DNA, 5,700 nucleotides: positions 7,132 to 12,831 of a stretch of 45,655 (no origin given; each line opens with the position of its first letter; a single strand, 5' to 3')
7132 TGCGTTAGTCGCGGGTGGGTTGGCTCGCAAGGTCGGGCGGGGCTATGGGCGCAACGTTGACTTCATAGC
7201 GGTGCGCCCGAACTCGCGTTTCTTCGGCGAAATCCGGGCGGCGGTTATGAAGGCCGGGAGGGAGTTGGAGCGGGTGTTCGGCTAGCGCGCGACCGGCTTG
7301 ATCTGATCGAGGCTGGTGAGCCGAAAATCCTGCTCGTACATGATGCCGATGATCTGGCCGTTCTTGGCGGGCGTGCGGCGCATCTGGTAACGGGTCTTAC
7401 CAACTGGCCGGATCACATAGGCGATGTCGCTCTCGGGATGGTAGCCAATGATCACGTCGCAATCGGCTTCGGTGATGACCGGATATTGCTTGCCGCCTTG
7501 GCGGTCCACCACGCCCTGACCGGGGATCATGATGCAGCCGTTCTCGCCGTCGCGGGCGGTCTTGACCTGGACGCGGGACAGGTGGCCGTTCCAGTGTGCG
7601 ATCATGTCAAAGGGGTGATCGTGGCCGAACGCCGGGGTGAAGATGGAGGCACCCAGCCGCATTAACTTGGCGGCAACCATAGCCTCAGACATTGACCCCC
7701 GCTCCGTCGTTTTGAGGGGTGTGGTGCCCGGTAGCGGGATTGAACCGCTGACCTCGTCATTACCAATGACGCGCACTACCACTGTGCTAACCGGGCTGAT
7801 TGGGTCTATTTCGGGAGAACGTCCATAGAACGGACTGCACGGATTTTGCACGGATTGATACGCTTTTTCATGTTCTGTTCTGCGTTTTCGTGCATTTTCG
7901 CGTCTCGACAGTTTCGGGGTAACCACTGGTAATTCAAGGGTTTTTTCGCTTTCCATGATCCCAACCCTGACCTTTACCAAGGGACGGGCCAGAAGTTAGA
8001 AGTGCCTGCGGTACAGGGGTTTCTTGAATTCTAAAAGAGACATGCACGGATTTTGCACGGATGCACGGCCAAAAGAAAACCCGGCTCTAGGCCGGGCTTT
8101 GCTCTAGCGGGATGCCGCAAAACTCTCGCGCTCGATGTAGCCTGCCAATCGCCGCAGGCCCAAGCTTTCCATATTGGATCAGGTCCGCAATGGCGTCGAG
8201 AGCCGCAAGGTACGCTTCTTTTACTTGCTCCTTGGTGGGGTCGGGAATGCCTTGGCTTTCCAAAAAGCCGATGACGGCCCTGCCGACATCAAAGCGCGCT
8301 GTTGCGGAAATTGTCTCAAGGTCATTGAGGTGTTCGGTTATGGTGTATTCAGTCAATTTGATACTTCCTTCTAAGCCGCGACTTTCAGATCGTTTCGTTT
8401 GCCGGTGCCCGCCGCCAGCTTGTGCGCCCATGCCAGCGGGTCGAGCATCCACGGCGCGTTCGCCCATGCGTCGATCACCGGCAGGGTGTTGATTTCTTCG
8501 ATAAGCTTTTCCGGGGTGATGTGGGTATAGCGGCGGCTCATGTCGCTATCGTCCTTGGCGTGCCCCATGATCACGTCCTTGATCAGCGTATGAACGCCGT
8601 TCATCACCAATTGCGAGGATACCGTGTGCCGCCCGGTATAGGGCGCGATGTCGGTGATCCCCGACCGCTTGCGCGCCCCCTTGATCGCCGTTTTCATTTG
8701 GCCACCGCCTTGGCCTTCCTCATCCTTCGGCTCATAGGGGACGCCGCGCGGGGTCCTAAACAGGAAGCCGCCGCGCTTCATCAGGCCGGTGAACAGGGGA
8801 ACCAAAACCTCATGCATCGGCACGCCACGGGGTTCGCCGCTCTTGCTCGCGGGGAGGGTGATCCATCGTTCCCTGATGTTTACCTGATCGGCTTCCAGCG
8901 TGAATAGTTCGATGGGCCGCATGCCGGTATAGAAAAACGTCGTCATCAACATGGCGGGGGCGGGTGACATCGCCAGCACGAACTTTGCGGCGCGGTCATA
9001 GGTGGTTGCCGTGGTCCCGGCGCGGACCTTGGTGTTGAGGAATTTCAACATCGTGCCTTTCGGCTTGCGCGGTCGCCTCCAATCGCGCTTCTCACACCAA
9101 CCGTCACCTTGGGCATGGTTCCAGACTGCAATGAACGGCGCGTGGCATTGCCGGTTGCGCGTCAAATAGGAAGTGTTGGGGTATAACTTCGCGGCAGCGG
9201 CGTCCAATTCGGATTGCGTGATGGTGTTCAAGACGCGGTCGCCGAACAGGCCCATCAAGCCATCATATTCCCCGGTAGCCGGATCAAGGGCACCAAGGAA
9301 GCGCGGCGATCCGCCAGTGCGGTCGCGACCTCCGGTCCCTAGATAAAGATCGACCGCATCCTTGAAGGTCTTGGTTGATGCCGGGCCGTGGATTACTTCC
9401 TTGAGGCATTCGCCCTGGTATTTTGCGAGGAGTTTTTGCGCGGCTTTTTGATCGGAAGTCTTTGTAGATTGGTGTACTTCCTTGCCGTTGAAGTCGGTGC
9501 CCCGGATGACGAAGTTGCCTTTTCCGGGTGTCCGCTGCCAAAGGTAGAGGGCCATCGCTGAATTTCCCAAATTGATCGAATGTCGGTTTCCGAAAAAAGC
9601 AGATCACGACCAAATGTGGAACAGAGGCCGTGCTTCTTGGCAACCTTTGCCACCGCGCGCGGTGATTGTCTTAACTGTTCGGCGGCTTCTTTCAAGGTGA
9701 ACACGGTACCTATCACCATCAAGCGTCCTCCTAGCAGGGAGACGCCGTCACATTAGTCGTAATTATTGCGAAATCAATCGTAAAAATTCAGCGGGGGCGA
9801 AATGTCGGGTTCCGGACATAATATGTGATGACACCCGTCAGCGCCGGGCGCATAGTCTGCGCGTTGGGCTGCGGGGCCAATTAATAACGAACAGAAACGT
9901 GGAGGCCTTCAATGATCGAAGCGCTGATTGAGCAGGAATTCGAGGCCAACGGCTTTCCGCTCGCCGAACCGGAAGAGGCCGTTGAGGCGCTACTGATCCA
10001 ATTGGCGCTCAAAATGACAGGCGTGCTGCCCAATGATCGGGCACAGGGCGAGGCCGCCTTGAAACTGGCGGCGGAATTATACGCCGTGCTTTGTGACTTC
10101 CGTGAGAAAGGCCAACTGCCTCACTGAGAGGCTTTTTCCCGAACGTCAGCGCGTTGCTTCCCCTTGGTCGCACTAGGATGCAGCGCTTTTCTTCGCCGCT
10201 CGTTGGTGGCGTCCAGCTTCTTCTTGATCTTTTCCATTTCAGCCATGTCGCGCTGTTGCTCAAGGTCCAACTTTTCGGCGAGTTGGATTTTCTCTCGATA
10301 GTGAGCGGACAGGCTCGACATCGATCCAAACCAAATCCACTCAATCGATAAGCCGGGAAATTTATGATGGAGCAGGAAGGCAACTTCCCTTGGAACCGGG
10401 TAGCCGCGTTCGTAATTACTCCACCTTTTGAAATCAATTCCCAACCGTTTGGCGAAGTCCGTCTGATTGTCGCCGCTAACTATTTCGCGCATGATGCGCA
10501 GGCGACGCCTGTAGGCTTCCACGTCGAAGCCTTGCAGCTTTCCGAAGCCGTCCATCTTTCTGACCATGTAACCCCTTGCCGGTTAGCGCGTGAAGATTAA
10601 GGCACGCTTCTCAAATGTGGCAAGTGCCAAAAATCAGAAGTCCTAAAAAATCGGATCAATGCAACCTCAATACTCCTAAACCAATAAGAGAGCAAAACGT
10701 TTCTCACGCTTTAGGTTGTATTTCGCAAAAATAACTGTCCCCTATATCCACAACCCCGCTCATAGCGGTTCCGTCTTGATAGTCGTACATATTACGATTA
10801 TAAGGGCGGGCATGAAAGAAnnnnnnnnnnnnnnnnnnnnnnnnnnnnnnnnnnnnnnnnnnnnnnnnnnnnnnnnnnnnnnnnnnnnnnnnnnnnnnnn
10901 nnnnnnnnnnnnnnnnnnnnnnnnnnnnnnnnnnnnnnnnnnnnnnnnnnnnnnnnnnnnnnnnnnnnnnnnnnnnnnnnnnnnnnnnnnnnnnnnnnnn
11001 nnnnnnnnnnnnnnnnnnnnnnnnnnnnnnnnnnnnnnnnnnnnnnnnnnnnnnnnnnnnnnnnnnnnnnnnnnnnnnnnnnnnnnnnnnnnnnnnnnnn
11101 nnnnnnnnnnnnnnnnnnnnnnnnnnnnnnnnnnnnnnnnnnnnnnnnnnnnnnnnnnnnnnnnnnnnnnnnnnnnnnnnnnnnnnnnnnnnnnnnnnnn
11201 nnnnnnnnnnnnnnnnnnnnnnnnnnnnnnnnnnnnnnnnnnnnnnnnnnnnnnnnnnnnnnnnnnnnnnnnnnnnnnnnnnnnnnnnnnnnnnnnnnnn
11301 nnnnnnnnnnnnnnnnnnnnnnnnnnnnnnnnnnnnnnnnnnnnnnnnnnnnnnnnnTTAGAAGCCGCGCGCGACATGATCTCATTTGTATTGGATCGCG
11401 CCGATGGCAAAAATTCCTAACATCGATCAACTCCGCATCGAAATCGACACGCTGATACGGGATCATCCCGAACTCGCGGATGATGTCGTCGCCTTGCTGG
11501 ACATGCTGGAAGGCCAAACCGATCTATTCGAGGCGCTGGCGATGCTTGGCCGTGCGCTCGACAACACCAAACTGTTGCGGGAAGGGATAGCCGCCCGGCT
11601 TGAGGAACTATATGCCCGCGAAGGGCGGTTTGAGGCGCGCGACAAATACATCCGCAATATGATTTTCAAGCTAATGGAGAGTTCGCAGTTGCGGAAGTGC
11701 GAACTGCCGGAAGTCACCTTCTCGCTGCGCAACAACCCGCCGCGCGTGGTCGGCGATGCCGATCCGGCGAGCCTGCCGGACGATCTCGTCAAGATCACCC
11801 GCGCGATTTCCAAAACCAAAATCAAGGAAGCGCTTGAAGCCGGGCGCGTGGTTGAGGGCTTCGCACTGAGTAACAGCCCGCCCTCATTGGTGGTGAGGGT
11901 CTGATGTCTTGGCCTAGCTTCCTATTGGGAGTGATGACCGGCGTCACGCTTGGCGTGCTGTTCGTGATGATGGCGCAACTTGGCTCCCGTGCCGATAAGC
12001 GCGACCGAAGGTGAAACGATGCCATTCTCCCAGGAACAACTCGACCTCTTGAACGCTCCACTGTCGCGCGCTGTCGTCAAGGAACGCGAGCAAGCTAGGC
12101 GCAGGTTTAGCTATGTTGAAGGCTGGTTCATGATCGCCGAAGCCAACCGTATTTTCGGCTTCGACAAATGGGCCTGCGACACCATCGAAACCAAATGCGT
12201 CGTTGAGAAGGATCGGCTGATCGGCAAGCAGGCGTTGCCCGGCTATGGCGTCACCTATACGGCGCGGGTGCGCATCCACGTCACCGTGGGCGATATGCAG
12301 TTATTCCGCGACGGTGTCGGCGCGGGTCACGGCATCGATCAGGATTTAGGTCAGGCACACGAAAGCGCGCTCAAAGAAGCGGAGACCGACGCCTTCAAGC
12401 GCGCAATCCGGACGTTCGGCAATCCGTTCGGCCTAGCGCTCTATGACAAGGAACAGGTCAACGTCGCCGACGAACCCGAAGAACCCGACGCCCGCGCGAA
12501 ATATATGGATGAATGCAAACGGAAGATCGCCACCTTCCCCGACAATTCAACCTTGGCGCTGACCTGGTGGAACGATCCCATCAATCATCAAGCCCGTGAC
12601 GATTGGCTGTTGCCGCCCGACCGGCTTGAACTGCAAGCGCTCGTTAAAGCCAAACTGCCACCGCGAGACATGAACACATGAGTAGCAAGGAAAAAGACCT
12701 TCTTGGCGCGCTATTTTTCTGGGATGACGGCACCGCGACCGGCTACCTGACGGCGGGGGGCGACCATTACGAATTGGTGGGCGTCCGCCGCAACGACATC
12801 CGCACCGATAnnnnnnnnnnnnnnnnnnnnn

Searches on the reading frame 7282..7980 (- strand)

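Call 50: search_protein_families(library=phrogs, proteins=[window:7282-7980:-], max_evalue=0.00001)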
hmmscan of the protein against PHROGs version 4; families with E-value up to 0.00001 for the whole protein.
window:7282-7980:- (232 aa): 1 family
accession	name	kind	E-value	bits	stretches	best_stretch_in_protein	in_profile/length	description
phrog_5018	-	unknown function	1.9e-15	58.2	1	91-221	4-127/134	-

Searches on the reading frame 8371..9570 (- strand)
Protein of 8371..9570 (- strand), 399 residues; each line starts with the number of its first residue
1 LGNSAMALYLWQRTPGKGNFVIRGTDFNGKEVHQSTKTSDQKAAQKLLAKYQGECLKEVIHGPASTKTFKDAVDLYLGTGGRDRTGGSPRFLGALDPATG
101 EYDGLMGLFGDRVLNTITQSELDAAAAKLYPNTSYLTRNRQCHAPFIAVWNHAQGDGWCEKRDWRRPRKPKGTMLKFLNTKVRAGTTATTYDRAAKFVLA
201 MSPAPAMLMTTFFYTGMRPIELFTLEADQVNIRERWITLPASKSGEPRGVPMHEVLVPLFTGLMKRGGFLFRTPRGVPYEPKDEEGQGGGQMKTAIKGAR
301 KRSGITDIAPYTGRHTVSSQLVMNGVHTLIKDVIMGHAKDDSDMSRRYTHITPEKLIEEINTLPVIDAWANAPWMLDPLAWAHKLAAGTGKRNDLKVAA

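Call 50: search_protein_families(library=phrogs, proteins=[window:8371-9570:-], max_evalue=0.00001)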
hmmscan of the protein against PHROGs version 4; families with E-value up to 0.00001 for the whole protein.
window:8371-9570:- (399 aa): 2 families
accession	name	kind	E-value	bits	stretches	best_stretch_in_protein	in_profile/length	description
phrog_1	-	integration and excision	3.7e-34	120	1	8-370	112-455/611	integrase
phrog_216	-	integration and excision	5.5e-19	69.4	1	204-364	75-237/301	integrase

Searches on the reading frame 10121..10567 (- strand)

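Call 86: search_protein_families(library=pfam, proteins=[window:10121-10567:-], max_evalue=0.001)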
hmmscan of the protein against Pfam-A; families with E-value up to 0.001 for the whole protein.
window:10121-10567:- (148 aa): 1 family
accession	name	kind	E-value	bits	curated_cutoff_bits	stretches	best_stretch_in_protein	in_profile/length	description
PF22495.2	HTH_92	-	0.00057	19.6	27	0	32-67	8-43/45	RsaL-like HTH domain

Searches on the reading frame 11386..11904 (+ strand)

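Call 86: search_protein_families(library=pfam, proteins=[window:11386-11904:+], max_evalue=0.001)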
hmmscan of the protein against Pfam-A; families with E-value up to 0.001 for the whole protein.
window:11386-11904:+ (172 aa): 1 family
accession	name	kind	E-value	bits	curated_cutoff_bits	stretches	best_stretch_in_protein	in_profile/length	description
PF05565.16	Sipho_Gp157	-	1.2e-15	58.3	28.6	1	35-169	25-160/162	Siphovirus Gp157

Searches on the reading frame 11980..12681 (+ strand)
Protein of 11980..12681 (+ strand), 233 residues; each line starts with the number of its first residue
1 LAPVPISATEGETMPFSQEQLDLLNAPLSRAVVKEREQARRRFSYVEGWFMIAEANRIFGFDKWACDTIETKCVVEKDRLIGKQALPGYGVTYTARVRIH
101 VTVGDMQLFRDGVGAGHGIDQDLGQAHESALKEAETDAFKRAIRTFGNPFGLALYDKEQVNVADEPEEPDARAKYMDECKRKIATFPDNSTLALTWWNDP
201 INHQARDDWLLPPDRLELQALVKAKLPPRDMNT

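Call 86: search_protein_families(library=pfam, proteins=[window:11980-12681:+], max_evalue=0.001)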
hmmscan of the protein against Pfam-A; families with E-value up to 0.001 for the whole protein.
window:11980-12681:+ (233 aa): 1 family
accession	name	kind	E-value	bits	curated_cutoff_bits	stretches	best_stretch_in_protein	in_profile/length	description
PF04098.21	Rad52_Rad22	-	1.2e-33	116.6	20.3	1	22-167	7-147/153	Rad52/22 family double-strand break repair protein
